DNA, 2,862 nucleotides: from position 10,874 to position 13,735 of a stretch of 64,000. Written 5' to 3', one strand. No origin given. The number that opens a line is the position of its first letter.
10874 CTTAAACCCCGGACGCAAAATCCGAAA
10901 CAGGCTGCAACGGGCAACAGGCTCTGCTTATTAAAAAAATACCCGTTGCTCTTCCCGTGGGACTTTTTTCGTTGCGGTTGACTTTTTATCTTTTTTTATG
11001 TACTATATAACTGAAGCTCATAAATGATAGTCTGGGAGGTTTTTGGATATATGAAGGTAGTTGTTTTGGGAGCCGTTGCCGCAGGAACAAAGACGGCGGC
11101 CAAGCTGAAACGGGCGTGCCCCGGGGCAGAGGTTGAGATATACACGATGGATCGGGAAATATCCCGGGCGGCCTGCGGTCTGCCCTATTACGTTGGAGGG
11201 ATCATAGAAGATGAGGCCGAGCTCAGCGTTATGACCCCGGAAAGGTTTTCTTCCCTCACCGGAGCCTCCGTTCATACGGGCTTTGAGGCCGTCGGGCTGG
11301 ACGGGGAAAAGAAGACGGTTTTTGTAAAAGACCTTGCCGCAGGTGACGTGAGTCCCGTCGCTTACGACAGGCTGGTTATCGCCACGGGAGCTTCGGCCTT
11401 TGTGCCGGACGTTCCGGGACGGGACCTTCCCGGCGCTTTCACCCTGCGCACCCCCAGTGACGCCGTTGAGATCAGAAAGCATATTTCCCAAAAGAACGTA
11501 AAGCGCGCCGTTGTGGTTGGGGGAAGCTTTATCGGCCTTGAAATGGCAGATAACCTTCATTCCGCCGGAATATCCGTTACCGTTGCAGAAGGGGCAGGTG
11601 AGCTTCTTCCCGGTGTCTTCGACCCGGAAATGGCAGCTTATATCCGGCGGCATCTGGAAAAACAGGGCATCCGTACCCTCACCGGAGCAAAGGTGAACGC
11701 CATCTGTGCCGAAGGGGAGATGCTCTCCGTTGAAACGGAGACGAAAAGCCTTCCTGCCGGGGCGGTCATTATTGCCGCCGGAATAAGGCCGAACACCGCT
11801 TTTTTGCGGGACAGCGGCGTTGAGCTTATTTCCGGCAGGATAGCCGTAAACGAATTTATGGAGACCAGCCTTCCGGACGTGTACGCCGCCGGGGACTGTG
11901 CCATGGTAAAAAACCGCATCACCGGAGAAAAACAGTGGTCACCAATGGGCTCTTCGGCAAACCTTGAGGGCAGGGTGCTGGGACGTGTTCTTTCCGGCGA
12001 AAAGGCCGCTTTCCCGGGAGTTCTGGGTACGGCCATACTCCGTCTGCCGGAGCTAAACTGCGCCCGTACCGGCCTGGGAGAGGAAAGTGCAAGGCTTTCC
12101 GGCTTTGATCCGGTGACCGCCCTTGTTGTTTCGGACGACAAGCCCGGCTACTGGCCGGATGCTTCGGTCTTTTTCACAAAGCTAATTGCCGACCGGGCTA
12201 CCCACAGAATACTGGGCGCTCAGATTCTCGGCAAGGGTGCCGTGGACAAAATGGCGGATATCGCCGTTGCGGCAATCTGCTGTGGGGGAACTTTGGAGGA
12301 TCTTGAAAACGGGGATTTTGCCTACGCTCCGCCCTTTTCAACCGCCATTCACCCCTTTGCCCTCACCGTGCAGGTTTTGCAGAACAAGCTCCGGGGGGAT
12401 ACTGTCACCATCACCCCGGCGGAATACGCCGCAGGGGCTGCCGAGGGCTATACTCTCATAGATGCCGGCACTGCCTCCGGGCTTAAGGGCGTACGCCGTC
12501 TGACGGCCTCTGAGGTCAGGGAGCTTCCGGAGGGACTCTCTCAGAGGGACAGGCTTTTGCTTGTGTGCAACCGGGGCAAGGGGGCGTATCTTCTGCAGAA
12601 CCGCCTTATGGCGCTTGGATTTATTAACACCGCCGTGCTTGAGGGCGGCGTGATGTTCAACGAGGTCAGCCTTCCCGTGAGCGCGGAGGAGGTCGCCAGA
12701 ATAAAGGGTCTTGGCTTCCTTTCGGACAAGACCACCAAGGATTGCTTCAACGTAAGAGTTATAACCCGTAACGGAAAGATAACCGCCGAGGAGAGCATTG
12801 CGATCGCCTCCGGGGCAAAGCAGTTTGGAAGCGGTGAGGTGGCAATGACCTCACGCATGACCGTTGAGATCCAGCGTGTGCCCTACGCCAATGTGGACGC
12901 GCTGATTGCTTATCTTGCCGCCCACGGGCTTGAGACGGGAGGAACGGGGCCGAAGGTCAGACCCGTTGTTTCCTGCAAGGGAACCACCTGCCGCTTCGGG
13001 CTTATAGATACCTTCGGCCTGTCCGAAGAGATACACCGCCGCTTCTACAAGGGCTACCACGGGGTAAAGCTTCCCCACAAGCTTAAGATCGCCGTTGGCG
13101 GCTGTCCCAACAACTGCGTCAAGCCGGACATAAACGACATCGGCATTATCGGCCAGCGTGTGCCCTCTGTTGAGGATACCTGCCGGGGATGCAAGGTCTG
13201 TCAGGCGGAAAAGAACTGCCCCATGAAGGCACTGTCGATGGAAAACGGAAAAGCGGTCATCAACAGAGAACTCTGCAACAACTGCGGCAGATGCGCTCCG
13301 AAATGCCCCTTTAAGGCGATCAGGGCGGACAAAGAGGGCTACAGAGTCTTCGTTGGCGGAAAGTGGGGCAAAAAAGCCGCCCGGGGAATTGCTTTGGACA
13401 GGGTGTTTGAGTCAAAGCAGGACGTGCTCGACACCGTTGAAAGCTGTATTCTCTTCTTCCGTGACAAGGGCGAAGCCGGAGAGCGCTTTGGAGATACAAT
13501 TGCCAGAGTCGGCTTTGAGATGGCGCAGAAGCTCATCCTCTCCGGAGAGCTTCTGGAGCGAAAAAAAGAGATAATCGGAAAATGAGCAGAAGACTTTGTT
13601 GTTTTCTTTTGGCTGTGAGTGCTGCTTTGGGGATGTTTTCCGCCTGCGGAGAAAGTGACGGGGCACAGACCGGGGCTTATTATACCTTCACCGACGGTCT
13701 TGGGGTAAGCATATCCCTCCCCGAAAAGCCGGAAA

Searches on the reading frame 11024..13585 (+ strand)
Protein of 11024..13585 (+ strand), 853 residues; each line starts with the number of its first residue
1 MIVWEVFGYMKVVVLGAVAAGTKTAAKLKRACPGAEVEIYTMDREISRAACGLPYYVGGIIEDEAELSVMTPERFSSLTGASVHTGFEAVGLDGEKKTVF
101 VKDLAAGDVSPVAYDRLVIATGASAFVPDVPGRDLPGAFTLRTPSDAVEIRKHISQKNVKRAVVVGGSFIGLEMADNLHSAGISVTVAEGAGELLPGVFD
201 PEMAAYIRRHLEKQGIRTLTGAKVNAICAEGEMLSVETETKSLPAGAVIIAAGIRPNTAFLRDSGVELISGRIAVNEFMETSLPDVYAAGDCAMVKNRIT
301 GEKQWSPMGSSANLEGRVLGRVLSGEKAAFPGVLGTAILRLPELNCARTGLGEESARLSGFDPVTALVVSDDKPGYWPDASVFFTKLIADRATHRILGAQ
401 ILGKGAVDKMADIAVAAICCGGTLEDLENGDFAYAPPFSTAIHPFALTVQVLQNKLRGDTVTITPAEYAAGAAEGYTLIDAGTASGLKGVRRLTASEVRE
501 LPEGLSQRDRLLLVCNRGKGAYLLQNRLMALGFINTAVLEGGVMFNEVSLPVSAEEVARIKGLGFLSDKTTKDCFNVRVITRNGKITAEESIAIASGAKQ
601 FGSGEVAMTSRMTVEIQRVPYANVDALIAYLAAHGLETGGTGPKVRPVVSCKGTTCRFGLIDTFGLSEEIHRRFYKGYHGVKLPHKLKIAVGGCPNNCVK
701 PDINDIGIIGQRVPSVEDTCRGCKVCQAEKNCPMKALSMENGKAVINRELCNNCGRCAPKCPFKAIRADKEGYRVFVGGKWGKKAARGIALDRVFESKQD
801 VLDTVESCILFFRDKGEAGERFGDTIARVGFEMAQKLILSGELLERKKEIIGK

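Call 39: search_protein_families(library=pfam, proteins=[window:11024-13585:+], max_evalue=0.00001)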
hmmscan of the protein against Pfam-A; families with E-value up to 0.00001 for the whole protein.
window:11024-13585:+ (853 aa): 10 families
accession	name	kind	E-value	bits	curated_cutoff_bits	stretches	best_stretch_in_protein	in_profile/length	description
PF07992.20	Pyr_redox_2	-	2.2e-59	201.7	26.1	1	10-297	1-279/291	Pyridine nucleotide-disulphide oxidoreductase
PF01077.27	NIR_SIR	-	1.1e-29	103.4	27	1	642-838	2-150/158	Nitrite and sulphite reductase 4Fe-4S domain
PF00070.33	Pyr_redox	-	3.5e-18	66.3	22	1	161-238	1-79/82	Pyridine nucleotide-disulphide oxidoreductase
PF02852.28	Pyr_redox_dim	-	2.2e-13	50.8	25.3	1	344-443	9-107/110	Pyridine nucleotide-disulphide oxidoreductase, dimerisation domain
PF13738.12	Pyr_redox_3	-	2.2e-11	44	30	1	117-290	128-305/305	Pyridine nucleotide-disulphide oxidoreductase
PF03460.22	NIR_SIR_ferr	-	4.7e-11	42.7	24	1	571-633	6-68/69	Nitrite/Sulfite reductase ferredoxin-like half domain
PF00037.32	Fer4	-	1.3e-06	28.4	21.1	1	745-767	2-24/24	4Fe-4S binding domain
PF25160.1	LdpA_Fe-S-bd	-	2.2e-06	27.8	27.6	1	729-768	10-45/49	LdpA Fe-S cluster-binding domain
PF13237.11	Fer4_10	-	3.6e-06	27.3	25.5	0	717-762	6-53/53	4Fe-4S dicluster domain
PF12837.12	Fer4_6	-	5.1e-06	26.6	25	0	744-766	2-24/24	4Fe-4S binding domain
